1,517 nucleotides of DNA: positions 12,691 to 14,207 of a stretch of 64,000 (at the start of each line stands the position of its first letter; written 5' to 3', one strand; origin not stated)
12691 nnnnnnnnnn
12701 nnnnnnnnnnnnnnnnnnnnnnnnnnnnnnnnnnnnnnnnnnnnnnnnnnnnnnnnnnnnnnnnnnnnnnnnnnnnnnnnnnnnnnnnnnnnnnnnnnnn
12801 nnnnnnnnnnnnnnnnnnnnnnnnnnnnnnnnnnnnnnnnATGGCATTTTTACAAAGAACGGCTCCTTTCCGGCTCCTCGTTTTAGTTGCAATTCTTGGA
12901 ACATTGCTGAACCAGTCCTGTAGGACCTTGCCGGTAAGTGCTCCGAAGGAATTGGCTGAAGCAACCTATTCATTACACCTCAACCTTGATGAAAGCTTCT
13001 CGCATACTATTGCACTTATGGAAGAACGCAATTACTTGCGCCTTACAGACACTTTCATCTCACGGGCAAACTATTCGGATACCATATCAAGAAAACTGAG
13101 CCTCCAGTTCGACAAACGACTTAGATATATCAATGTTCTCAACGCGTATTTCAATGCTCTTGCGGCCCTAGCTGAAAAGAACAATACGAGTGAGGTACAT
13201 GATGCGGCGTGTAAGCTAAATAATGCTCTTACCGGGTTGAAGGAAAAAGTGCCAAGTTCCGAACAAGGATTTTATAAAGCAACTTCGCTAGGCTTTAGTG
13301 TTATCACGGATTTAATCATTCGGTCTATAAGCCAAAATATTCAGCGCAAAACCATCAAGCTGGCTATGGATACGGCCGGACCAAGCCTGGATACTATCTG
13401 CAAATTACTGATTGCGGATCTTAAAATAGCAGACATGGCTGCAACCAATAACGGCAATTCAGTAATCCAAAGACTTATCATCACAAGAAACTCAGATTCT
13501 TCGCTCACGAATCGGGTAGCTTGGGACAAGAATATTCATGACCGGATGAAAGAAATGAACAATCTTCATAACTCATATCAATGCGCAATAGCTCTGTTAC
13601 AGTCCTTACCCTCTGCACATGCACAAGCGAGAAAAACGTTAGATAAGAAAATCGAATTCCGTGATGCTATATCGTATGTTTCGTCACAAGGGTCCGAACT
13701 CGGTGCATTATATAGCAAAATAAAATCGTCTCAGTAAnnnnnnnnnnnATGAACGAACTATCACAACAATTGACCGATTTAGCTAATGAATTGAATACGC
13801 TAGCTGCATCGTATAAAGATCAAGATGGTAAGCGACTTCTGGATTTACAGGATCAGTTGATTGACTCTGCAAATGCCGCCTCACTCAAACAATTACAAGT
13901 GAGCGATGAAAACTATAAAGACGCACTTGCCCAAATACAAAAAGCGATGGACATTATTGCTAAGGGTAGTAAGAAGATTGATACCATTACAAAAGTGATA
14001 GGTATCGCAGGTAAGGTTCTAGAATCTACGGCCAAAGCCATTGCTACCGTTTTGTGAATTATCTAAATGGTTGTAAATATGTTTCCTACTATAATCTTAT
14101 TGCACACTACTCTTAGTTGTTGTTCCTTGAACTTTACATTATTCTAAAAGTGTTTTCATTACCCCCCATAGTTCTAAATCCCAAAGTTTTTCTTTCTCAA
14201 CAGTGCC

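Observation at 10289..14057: Candidate undescribed four-gene system: exported EndoG-type nuclease, membrane-anchored cPLA2-like lipase and two helical partners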

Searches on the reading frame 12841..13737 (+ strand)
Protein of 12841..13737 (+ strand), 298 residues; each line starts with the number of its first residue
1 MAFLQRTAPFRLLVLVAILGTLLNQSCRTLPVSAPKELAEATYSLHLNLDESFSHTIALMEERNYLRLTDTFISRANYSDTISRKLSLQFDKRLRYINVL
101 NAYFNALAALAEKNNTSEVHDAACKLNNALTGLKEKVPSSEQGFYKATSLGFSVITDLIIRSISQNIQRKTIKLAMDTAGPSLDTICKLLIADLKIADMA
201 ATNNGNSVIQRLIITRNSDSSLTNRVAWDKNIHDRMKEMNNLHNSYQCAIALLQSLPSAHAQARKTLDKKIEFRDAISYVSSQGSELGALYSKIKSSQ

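Call 3: search_protein_families(library=pfam, proteins=[window:12841-13737:+], max_evalue=0.1)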
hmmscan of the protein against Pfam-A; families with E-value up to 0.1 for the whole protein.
window:12841-13737:+ (298 aa): 1 family
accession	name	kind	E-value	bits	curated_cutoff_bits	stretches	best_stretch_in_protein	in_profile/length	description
PF24518.1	Ig_CD22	-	0.00061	20.6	27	0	56-102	22-68/121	B-cell receptor CD22-like, first Ig-like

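Call 4: search_protein_families(library=padloc, proteins=[window:12841-13737:+], max_evalue=0.1)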
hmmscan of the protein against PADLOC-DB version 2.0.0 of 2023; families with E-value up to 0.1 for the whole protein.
window:12841-13737:+ (298 aa): 0 families

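Call 5: search_protein_families(library=ncbifam, proteins=[window:12841-13737:+], max_evalue=0.1)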
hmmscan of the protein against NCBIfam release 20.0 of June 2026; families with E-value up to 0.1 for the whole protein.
window:12841-13737:+ (298 aa): 2 families
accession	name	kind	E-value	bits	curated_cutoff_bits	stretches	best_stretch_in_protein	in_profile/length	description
TIGR02765.1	crypto_DASH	subfamily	0.044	12.7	317.05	0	188-282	89-174/431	DASH family cryptochrome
NF002602.0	PRK02260.1-2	equivalog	0.072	12.9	197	0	227-274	103-154/171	S-ribosylhomocysteine lyase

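Call 16: find_homologous_proteins(query=window:12841-13737:+, max_evalue=0.01)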
Query window:12841-13737:+ (298 aa): 3 proteins with E <= 0.01 among 3780 candidates.
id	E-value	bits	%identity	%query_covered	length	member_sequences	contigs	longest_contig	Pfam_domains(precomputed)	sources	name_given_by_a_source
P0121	8.5e-186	633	100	100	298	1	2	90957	-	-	-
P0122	1.3e-155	534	84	100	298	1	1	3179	-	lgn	-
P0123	1.6e-112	393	65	97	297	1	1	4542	-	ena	-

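Call 44: search_protein_representatives(alignment_id=A4)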
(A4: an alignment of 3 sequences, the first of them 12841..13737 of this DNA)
Query: 3 sequences, 298 profile positions. Proteins with E-value up to 0.001 (for the whole library): 42; up to 1e-10: 11; up to 1e-30: 6. The best 42 are listed.
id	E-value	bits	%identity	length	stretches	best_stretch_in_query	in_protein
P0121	3.2e-183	624.1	-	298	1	1-298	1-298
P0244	7.5e-54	199.4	-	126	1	175-298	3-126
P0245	4.8e-50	186.9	-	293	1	14-297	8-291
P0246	3.8e-44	167.5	-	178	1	17-181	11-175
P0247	3.1e-42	161.3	-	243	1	60-298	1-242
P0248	5.4e-38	147.4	-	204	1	14-209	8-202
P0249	6.5e-14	68.3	-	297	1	10-276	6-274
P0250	4.2e-13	65.6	-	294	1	6-285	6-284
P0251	6.1e-13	65.1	-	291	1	8-273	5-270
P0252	1.4e-11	60.7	-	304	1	16-272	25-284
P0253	7.4e-11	58.3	-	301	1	11-291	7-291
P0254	2.4e-10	56.6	-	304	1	6-277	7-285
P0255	2.7e-10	56.4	-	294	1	10-284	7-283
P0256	5.6e-09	52.1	-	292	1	10-280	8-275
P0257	5.9e-09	52.0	-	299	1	11-268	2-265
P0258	8.1e-09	51.6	-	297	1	6-294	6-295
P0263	2.2e-08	50.2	-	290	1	15-279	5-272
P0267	3.4e-07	46.2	-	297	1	5-279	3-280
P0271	4.3e-06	42.6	-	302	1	4-292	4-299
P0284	4.4e-04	36.0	-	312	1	9-295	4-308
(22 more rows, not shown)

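Call 45: find_encoding_contigs(protein=P0249, flank=6000, max_places=3)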
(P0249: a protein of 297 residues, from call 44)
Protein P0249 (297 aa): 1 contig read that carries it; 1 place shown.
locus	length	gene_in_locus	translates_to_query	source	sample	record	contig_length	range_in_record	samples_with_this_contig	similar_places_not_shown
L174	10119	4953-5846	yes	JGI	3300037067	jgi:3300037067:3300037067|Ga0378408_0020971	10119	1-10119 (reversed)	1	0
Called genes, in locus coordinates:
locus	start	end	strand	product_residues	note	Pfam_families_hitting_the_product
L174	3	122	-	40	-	?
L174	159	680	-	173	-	-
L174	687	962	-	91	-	PF02597:ThiS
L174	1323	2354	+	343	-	PF03480:DctP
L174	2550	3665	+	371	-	PF01040:UbiA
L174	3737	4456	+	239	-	PF00173:Cyt-b5 (weak)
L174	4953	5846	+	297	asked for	-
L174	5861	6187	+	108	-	-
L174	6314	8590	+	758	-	PF01734:Patatin (weak)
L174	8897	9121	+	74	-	-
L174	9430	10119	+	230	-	?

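Call 49: find_encoding_contigs(protein=P0258, flank=6000, max_places=4)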
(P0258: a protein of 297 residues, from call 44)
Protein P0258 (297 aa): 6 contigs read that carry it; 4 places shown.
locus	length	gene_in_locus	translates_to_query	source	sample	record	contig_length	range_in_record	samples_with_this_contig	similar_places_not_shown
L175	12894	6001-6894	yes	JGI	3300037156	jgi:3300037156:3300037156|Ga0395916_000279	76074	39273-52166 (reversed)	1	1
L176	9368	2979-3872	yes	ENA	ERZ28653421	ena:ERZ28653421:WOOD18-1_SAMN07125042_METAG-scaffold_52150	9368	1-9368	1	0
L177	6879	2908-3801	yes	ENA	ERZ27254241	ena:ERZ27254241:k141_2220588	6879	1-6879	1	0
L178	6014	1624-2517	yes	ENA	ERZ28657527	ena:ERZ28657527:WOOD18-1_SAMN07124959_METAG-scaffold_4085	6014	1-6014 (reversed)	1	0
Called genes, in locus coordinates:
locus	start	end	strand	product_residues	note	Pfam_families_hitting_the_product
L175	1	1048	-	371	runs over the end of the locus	-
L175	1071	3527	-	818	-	-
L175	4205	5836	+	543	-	PF24096:DUF7379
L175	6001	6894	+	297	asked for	-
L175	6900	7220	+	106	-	-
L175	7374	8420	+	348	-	-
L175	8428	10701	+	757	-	PF01510:Amidase_2, PF04185:Phosphoesterase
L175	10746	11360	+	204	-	-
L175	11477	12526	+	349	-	-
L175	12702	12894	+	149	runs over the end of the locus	PF13560:HTH_31 (weak), PF01381:HTH_3 (weak)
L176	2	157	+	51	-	?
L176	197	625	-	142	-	-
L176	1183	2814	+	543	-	PF24096:DUF7379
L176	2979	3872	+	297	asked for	-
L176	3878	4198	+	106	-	-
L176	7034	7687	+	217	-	PF04185:Phosphoesterase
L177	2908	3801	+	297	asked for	-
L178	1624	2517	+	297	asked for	-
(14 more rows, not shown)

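Call 53: search_protein_families(library=pfam, proteins=[L174:6314-8590:+, L175:4205-5836:+, L175:7374-8420:+, L175:8428-10701:+, L175:10746-11360:+, L175:11477-12526:+, L175:6900-7220:+, L175:1071-3527:-, L174:5861-6187:+], max_evalue=0.01)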
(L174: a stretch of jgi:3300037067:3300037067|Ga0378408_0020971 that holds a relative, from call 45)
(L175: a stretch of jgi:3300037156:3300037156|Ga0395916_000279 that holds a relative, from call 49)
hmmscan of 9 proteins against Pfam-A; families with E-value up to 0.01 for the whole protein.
L174:6314-8590:+ (758 aa): 1 family
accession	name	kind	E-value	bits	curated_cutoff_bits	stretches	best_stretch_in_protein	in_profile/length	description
PF01734.28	Patatin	-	3.2e-06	27.9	27.7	1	56-103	1-46/191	Patatin-like phospholipase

L175:4205-5836:+ (543 aa): 1 family
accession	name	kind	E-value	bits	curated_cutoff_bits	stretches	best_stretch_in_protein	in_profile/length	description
PF24096.1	DUF7379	-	5.9e-23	82.2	33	1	255-395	1-138/191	Domain of unknown function (DUF7379)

L175:7374-8420:+ (348 aa): 0 families

L175:8428-10701:+ (757 aa): 3 families
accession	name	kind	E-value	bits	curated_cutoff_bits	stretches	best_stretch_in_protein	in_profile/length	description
PF04185.19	Phosphoesterase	-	1.2e-76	258.6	23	1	270-643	1-355/356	Phosphoesterase family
PF01510.30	Amidase_2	-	4.2e-29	102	26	1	20-154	3-130/131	N-acetylmuramoyl-L-alanine amidase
PF08239.17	SH3_3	-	0.00086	19.9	27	1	196-238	2-35/54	Bacterial SH3 domain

L175:10746-11360:+ (204 aa): 0 families

L175:11477-12526:+ (349 aa): 0 families

L175:6900-7220:+ (106 aa): 0 families

L175:1071-3527:- (818 aa): 0 families

L174:5861-6187:+ (108 aa): 1 family
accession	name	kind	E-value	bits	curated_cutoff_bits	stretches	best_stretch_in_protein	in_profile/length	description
PF24760.1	TPR_IF140_C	-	0.0012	19.7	27.4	1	56-102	20-67/124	IF140 C-terminal TPR domain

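Call 54: list_cluster_members(proteins=[P0250, P0251, P0252, P0253, P0254, P0255, P0263, P0267, P0271, P0284])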
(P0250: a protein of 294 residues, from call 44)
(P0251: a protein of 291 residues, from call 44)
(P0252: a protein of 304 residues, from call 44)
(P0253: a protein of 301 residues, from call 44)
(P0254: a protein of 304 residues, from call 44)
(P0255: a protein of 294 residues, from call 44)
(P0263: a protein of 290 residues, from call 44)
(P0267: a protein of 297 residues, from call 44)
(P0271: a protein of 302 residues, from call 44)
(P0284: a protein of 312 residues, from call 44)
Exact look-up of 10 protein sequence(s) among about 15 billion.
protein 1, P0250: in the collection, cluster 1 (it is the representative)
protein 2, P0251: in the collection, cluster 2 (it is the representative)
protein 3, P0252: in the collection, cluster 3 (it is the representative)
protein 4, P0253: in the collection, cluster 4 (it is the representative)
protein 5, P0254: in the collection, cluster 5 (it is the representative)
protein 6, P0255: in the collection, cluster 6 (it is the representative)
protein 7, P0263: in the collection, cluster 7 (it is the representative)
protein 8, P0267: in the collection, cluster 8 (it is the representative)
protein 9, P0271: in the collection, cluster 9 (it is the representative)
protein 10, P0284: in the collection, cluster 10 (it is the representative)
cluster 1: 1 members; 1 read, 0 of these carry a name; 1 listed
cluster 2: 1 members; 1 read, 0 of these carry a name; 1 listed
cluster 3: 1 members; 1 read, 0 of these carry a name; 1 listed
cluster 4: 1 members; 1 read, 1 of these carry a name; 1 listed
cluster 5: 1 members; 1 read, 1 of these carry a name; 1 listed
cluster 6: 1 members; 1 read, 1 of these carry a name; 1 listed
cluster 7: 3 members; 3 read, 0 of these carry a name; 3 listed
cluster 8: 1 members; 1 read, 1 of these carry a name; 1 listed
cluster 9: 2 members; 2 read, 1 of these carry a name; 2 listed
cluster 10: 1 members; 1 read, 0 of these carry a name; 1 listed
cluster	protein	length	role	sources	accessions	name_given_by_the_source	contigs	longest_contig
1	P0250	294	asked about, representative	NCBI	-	-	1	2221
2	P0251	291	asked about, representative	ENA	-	-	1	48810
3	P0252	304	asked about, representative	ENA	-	-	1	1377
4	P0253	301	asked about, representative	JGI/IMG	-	hypothetical protein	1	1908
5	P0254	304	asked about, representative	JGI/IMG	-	hypothetical protein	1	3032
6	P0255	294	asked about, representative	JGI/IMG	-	hypothetical protein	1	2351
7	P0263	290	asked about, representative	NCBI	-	-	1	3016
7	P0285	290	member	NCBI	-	-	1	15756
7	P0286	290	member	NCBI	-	-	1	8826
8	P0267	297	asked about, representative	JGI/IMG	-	hypothetical protein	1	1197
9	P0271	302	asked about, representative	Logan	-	-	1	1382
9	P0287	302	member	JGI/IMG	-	hypothetical protein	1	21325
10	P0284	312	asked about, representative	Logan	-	-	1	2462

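Call 59: search_dna_similar(query=window:12841-13737:+, collection=plasmids, mode=protein, max_evalue=0.001, max_rows=15)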
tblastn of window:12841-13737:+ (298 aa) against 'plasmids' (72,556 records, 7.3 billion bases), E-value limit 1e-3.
No match.

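Call 60: predict_structure(alignment_id=A5)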
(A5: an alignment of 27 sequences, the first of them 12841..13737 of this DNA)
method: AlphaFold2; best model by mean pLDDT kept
length: 298 residues; sequences in the alignment: 27
mean_pLDDT: 80.7   pTM: 0.75
mean pLDDT of the five models: 80.7, 76.7, 76.0, 75.6, 73.3
residues with pLDDT >= 90: 136; 70-90: 87; 50-70: 35; < 50: 40
segments of 3 or more residues with pLDDT < 50: 1-7, 22-24, 26-31, 272-288
pLDDT, mean of each block of 10 residues (from residue 1): 49 59 46 78 90 93 85 65 87 93 92 82 94 89 85 86 77 92 95 94 95 94 97 96 94 91 83 42 45 48
secondary structure, 60 per line:
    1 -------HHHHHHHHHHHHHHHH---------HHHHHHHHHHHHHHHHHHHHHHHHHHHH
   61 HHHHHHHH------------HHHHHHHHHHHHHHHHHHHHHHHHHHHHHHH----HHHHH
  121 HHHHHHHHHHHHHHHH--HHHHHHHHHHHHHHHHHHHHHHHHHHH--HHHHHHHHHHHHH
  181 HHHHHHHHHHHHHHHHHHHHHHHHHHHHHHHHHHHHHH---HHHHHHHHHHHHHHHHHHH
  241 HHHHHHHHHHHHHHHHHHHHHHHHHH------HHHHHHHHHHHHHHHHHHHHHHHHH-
elements in order: H8-23 H33-68 H81-111 H116-136 H139-165 H168-218 H222-266 H273-297

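Call 64: fold_search(model_id=the predicted structure, library=pdb)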
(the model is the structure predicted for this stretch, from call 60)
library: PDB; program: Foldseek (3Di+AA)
matches with E <= 10: 946; with E <= 0.001: 0
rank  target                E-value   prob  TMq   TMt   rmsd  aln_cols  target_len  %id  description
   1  4tql_A                2.4e-02  0.98  0.25  0.31  22.4       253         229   10  Computationally designed three helix bundle (released 2014-10-15)
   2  6vfk_B                3.7e-02  0.89  0.22  0.23  23.9       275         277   12  De novo designed tetrahedral nanoparticle T33_dn10 displaying 4 copies of BG505-SOSIP trimer on the surface (released 2020-07-22)
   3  4tql_B                5.8e-02  0.95  0.26  0.31  23.5       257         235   11  Computationally designed three helix bundle (released 2014-10-15)
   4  6z0c_C                1.3e-01  0.54  0.18  0.24  21.9       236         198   10  Structure of in silico modelled artificial Maquette-3 protein (released 2021-03-17)
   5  9ivk_A                1.4e-01  0.84  0.28  0.30  20.1       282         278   11  cryo-EM structure of a tmFAP (released 2024-11-20)
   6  6z0c_D                1.5e-01  0.54  0.17  0.25  22.6       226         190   12  Structure of in silico modelled artificial Maquette-3 protein (released 2021-03-17)
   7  2wcd_A                1.6e-01  0.80  0.27  0.28  27.3       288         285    9  Crystal structure of the assembled cytolysin A pore (released 2009-05-05)
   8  5k2a                  1.6e-01  0.77  0.27  0.21  15.6       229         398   11  2.5 angstrom A2a adenosine receptor structure with sulfur SAD phasing using XFEL data (released 2016-09-21)
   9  7p5c_A                1.6e-01  0.47  0.22  0.18  21.4       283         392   12  Cryo-EM structure of human TTYH3 in Ca2+ and GDN (released 2021-08-11)
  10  6z0c_B                1.7e-01  0.57  0.20  0.27  22.2       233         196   10  Structure of in silico modelled artificial Maquette-3 protein (released 2021-03-17)
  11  6z0c_A                1.9e-01  0.44  0.17  0.24  22.0       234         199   10  Structure of in silico modelled artificial Maquette-3 protein (released 2021-03-17)
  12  7p5j_A                2.3e-01  0.35  0.22  0.18  19.8       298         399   10  Cryo-EM structure of human TTYH1 in GDN (released 2021-08-11)
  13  6h2f_E                2.5e-01  0.15  0.15  0.14  29.4       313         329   11  Structure of the pre-pore AhlB of the tripartite alpha-pore forming toxin, AHL, from Aeromonas hydrophila. (released 2019-07-10)
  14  9fqr_Dy               2.7e-01  0.18  0.15  0.15  35.7       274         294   14  96-nm repeat of axonemal doublet microtubules from bovine sperm (released 2025-03-26)
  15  8vp9_A                2.9e-01  0.18  0.16  0.09  28.3       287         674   14  Cryo-EM structure of the cysteine-free ABC transporter PCAT1 bound with ADP and Substrate (released 2024-10-30)
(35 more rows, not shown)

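Call 72: search_solved_structures(query=L175:4205-5836:+, max_evalue=0.1)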
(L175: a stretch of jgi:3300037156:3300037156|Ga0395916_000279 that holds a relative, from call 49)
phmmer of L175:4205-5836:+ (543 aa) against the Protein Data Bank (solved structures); distinct sequences matched with E-value up to 0.1: 15.
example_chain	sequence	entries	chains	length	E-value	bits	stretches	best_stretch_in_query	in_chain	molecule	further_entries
6ren_A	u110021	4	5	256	2.7e-07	32.6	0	36-79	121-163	3fPizza6-SH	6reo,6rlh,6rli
3ww9_A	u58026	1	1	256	1.2e-06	30.4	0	36-79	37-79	pizza6 protein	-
7zph_A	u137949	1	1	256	3.1e-06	29.1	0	37-79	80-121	Pizza6-TNK-RSH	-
6rej_A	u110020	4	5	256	3.6e-06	28.9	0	36-79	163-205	Pizza6-SH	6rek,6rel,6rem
6qsd_A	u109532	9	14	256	4.1e-06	28.7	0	36-79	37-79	Pizza6S | Pizza6-S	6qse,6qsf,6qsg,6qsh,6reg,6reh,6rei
7zq2_A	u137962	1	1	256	5.8e-06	28.2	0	36-79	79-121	Pizza6-RSH-TSH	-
6f0t_A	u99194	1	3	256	7.5e-06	27.8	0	44-79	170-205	Pizza6-SFW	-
7zqg_A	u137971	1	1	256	7.4e-05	24.6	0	36-79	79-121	Pizza6-KSH-TSH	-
3ww8_A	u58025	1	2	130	0.00051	21.8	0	37-79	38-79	Pizza3 protein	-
6f0s_A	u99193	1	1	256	0.0018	20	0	36-79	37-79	Pizza6-SYW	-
7zpw_A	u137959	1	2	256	0.0019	19.9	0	36-79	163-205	Pizza6-TSK-TSH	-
7zcj_A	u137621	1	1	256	0.0021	19.7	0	36-79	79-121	Pizza6-TNH-TSH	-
7zpz_A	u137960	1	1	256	0.0049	18.5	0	36-79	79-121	Pizza6-TSR-TSH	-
3ww7_A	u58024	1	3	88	0.022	16.4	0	37-79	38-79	Pizza2 protein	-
3wwb_A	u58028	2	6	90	0.047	15.3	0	37-79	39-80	Pizza2-SR protein | pizza2sr-pb protein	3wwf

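Call 73: search_solved_structures(query=A5, max_evalue=10)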
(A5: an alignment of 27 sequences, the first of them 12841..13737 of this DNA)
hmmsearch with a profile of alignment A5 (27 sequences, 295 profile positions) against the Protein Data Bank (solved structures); distinct sequences matched with E-value up to 10: 43.
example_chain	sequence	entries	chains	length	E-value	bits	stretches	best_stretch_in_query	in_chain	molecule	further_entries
5yl9_A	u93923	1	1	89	0.003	20.1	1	224-292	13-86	Spike glycoprotein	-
8qae_A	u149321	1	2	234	0.0075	18.8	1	225-293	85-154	sc-apCC-6-SLLA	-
6qj1_A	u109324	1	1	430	0.0084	18.6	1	147-252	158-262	Structural maintenance of chromosomes protein,Structural maintenance of chromosomes protei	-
5zuv_A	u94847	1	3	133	0.009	18.5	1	224-292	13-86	Spike glycoprotein,Spike glycoprotein,inhibitor EK1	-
5ez9_A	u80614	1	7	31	0.028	16.9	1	239-265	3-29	CC-Hept-L22H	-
9y5h_B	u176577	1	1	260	0.032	16.7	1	232-286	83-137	sc-t-SNARE-diff-#3.3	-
6n9h_A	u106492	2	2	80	0.042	16.3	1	240-281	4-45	amantadine-binding protein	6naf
3fav_B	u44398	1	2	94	0.058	15.9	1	115-154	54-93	6 kDa early secretory antigenic target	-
1wa8_B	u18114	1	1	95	0.06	15.8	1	115-154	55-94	6 KDA EARLY SECRETORY ANTIGENIC TARGET (ESAT-6)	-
3c98_B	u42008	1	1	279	0.063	15.8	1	212-293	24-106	Syntaxin-1A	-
4jeu_B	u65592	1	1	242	0.064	15.7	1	220-293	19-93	Syntaxin-1A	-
6mdm_I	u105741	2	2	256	0.075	15.5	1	219-293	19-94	Syntaxin-1A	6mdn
6ip1_B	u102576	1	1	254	0.088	15.3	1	219-293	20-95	Syntaxin-1A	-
5zhy_A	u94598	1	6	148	0.093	15.2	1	225-280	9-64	Spike glycoprotein, Spike glycoprotein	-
9ojz_G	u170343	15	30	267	0.11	15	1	219-293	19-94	Syntaxin-1A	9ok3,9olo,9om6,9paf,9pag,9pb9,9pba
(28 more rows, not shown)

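Call 83: search_protein_families(library=phrogs, proteins=[window:12841-13737:+, L175:7374-8420:+, L175:10746-11360:+, L174:5861-6187:+, L175:6001-6894:+], max_evalue=0.01)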
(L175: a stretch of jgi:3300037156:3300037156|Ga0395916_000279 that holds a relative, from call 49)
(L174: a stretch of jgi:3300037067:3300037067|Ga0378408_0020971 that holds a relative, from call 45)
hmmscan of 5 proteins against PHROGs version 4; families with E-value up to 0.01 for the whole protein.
window:12841-13737:+ (298 aa): 0 families

L175:7374-8420:+ (348 aa): 0 families

L175:10746-11360:+ (204 aa): 0 families

L174:5861-6187:+ (108 aa): 0 families

L175:6001-6894:+ (297 aa): 0 families

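Call 93: find_related_loci(query=window:12841-13737:+, collection=viral_contigs, flank=8000)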
Query window:12841-13737:+ (298 aa) in viral_contigs; peptide patterns used: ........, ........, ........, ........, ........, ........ (x = any residue, [..] = any of these).
15 stretches matched a pattern, but none encodes a relative of the query by tblastn (E <= 1e-3).

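Call 94: find_related_loci(query=P0258, collection=viral_contigs, flank=8000)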
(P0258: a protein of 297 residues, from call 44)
Query P0258 (297 aa) in viral_contigs; peptide patterns used: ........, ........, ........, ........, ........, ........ (x = any residue, [..] = any of these).
17 stretches matched a pattern, but none encodes a relative of the query by tblastn (E <= 1e-3).

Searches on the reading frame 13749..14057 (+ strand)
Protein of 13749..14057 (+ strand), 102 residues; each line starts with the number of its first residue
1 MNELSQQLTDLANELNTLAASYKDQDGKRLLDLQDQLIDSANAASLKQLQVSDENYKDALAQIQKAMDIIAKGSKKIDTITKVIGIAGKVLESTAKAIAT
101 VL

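Call 3: search_protein_families(library=pfam, proteins=[window:13749-14057:+], max_evalue=0.1)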
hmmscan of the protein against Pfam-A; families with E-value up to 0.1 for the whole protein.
window:13749-14057:+ (102 aa): 9 families
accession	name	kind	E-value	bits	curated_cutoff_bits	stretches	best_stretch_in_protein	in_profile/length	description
PF03036.21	Perilipin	-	0.0017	17.9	33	1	23-93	205-278/403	Perilipin family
PF05757.16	PsbQ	-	0.0071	16.9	26.9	1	2-70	131-203/204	Oxygen evolving enhancer protein 3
PF06013.18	WXG100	-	0.02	15.6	27.3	0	1-26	60-85/86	Proteins of 100 residues with WXG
PF13094.11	CENP-Q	-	0.048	14.2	28.5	1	6-91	64-161/162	CENP-Q, a CENPA-CAD centromere complex subunit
PF16591.11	HBM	-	0.05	13.5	29.8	1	31-80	179-228/254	Helical bimodular sensor domain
PF23938.1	DUF7273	-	0.059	14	31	0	9-25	10-26/65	Domain of unknown function (DUF7273)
PF24033.1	DUF7342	-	0.062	13.7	31.6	1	2-68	80-146/150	Family of unknown function (DUF7342)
PF15601.11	Imm70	-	0.065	13.4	26.7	0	9-44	90-125/131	Immunity protein 70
PF06103.16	DUF948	-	0.068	13.8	37.2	0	47-91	40-84/89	Bacterial protein of unknown function (DUF948)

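Call 4: search_protein_families(library=padloc, proteins=[window:13749-14057:+], max_evalue=0.1)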
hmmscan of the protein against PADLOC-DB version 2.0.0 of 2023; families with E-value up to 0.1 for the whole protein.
window:13749-14057:+ (102 aa): 2 families
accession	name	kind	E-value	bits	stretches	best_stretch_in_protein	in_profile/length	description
PDLC02065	Cas1b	-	0.0021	15.6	1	21-94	94-164/329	-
PDLC04046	PD-T4-6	-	0.055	10.6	1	6-74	271-337/427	-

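Call 5: search_protein_families(library=ncbifam, proteins=[window:13749-14057:+], max_evalue=0.1)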
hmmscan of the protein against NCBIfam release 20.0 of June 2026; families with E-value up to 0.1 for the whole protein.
window:13749-14057:+ (102 aa): 0 families

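Call 83: search_protein_families(library=phrogs, proteins=[window:13749-14057:+], max_evalue=0.01)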
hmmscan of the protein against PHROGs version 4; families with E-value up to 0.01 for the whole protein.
window:13749-14057:+ (102 aa): 0 families
